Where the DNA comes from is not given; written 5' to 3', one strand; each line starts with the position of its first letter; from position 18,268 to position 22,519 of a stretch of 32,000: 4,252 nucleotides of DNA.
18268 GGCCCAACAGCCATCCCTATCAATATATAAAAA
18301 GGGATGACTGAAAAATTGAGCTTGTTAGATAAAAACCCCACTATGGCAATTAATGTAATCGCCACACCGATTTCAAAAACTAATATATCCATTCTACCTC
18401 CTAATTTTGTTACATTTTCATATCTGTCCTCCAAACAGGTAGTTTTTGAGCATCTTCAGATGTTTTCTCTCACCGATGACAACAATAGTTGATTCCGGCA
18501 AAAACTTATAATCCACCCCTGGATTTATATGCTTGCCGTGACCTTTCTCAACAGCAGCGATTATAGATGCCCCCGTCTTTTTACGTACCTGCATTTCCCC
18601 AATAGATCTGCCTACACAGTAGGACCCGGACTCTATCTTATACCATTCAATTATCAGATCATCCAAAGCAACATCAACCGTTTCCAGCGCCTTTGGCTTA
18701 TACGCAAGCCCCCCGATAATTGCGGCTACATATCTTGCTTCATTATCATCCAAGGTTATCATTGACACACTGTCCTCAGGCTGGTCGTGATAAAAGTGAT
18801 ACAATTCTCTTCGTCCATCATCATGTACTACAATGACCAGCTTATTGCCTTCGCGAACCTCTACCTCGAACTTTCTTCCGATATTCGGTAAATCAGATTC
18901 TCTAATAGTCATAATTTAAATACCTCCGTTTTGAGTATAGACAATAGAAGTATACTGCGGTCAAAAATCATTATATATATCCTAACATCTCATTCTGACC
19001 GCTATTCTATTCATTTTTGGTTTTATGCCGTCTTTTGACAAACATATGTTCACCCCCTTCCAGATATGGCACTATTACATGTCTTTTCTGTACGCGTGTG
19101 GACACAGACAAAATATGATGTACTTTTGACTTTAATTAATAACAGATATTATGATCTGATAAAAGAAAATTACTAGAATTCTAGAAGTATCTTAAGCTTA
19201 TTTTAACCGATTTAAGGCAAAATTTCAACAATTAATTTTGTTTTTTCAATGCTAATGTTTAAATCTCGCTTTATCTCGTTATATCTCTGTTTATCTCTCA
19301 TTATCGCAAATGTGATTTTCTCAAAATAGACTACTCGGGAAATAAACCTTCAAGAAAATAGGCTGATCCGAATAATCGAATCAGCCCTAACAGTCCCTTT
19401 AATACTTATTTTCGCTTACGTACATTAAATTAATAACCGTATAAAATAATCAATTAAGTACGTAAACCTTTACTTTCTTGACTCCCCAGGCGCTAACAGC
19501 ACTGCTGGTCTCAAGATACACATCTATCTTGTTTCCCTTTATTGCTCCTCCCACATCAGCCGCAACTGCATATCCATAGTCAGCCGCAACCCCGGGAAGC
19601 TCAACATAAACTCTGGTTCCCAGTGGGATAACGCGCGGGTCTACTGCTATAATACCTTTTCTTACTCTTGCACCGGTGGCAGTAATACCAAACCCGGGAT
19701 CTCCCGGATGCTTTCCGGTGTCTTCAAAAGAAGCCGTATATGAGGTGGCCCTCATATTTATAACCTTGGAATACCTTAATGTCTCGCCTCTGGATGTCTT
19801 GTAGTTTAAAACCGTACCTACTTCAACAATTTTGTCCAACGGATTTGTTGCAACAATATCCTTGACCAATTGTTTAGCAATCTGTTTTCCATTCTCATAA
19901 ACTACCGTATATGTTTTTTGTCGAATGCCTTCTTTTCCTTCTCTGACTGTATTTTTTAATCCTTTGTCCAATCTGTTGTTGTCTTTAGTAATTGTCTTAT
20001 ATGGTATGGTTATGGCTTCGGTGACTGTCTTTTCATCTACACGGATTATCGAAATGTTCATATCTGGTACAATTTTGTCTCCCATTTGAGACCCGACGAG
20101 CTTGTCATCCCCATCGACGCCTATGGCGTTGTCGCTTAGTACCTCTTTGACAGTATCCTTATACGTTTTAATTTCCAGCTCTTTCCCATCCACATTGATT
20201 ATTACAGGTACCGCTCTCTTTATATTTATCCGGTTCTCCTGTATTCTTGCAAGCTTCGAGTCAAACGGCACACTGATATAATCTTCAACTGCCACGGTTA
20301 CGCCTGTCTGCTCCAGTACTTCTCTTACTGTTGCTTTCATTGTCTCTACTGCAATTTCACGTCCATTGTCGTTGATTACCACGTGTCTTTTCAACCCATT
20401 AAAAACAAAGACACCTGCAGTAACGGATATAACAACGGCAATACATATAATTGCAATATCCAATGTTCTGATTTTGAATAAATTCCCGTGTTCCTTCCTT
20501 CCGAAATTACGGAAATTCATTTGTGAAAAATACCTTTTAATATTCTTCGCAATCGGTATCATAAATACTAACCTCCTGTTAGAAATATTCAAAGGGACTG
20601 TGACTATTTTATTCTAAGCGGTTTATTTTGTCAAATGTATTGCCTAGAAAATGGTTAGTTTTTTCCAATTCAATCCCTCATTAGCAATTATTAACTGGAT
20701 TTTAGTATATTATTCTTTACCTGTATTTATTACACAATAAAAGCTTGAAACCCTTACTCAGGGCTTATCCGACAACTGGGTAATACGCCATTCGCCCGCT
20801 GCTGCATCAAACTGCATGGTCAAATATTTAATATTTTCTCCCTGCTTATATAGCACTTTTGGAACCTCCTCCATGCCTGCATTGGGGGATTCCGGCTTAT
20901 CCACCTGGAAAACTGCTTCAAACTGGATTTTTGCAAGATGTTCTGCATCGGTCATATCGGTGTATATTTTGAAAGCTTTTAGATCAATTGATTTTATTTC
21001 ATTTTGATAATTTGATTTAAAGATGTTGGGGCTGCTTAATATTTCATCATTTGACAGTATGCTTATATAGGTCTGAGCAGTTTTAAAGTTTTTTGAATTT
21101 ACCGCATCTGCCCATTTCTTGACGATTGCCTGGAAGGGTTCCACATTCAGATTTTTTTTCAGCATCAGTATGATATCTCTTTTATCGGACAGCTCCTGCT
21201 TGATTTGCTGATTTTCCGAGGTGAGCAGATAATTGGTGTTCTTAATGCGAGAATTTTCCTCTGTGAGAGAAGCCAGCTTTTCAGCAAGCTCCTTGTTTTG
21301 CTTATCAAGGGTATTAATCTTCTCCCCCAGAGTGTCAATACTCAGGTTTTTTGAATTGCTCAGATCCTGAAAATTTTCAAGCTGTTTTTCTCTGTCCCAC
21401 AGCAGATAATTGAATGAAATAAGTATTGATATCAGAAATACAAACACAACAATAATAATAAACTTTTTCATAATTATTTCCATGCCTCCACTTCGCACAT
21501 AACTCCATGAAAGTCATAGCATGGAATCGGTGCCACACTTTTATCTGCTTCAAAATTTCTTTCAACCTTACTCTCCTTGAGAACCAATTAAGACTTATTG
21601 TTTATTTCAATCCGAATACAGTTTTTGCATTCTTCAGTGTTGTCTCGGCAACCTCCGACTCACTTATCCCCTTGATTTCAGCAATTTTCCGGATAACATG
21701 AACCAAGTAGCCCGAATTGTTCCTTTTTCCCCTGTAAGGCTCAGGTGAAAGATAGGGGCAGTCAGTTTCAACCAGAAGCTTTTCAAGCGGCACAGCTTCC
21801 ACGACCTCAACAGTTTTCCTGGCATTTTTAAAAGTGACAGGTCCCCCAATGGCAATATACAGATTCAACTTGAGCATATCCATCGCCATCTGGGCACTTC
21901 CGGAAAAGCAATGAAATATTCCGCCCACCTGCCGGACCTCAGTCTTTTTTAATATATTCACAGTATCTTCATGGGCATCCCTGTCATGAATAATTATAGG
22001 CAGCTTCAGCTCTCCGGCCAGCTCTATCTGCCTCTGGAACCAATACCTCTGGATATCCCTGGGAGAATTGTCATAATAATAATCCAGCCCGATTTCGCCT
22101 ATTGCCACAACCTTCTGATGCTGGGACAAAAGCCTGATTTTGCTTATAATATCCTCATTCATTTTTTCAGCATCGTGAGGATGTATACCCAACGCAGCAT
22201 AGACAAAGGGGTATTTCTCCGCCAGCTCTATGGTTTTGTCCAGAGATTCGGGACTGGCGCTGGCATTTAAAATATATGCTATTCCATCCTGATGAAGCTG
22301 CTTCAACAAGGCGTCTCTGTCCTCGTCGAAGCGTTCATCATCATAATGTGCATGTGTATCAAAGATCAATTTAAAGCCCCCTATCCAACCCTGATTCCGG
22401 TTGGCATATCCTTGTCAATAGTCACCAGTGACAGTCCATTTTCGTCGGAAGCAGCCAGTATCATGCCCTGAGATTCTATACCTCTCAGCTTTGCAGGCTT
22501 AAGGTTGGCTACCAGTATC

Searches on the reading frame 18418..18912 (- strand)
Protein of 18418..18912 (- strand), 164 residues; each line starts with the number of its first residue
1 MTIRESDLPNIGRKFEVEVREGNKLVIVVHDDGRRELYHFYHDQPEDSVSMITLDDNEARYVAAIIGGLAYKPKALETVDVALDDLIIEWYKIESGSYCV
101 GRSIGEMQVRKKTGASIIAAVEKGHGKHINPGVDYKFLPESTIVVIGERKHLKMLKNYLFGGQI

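Call 8: search_protein_families(library=pfam, proteins=[window:18418-18912:-])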
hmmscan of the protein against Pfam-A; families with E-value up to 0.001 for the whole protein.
window:18418-18912:- (164 aa): 1 family
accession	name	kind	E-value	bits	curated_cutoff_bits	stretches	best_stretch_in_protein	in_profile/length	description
PF02080.26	TrkA_C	-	7.5e-14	51.8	27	1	89-159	2-70/71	TrkA-C domain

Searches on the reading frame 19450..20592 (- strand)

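Call 8: search_protein_families(library=pfam, proteins=[window:19450-20592:-])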
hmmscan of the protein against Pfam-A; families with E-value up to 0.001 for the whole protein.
window:19450-20592:- (380 aa): 3 families
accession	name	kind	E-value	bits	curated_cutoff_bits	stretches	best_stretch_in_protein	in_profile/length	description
PF06725.17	3D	-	3.8e-22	78.7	23.8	1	315-380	3-72/72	3D domain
PF03990.20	DUF348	-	3.4e-18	65.5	24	2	71-109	1-39/41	G5-linked-Ubiquitin-like domain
PF07501.17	G5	-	5.6e-18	65.4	23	1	187-260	1-74/75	G5 domain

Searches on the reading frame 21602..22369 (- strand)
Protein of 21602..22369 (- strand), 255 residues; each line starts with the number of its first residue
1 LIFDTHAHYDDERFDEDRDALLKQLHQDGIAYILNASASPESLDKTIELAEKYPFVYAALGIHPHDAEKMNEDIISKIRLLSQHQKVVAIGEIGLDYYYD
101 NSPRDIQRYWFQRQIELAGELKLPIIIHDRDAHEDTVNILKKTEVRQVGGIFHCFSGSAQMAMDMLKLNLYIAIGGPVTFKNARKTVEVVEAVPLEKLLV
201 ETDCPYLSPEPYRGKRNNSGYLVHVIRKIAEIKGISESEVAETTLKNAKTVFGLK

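Call 8: search_protein_families(library=pfam, proteins=[window:21602-22369:-])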
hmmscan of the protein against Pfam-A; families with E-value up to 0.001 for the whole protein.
window:21602-22369:- (255 aa): 1 family
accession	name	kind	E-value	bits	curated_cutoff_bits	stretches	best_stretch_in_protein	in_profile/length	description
PF01026.27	TatD_DNase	-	3.6e-92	308.8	27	1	3-253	1-253/253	TatD related DNase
